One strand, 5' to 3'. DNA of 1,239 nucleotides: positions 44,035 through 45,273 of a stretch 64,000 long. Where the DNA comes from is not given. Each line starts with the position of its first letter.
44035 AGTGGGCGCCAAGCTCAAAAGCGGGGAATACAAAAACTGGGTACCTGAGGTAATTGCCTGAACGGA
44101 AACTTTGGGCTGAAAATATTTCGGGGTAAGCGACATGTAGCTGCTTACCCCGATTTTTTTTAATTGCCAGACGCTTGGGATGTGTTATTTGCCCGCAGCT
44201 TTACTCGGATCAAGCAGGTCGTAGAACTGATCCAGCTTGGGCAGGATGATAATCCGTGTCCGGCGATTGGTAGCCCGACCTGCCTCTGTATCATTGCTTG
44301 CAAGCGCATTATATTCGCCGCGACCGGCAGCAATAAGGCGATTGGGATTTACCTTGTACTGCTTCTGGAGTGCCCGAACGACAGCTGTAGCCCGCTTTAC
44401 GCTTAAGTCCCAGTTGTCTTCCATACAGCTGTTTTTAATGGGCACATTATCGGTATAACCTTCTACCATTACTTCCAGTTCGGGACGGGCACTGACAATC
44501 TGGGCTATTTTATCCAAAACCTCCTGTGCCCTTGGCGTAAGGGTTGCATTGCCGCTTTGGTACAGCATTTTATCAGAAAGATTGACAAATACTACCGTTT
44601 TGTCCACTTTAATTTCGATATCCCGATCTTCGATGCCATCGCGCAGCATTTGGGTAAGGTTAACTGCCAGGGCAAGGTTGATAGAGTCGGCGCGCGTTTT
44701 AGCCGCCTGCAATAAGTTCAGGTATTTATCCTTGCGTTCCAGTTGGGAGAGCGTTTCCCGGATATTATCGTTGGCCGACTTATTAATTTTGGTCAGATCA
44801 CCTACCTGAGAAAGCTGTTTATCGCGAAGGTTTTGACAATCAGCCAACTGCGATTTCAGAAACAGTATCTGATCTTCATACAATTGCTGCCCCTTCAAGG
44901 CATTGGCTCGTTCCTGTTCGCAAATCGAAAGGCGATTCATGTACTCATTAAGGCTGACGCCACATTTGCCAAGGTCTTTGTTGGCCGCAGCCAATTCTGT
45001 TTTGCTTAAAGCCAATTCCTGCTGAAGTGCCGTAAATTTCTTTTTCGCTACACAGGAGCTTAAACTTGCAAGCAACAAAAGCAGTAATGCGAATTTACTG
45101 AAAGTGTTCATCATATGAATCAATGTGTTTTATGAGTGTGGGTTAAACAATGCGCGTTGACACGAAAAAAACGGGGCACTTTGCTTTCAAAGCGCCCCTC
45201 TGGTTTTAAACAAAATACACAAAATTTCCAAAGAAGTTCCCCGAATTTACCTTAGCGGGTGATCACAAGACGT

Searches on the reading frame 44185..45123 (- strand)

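Call 51: search_protein_families(library=pfam, proteins=[window:44185-45123:-], max_evalue=0.00001)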
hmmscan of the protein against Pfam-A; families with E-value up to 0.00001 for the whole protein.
window:44185-45123:- (312 aa): 1 family
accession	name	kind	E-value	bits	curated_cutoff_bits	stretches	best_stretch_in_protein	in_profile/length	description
PF00691.25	OmpA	-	2.4e-20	73.1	27.2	1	188-287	2-98/98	OmpA family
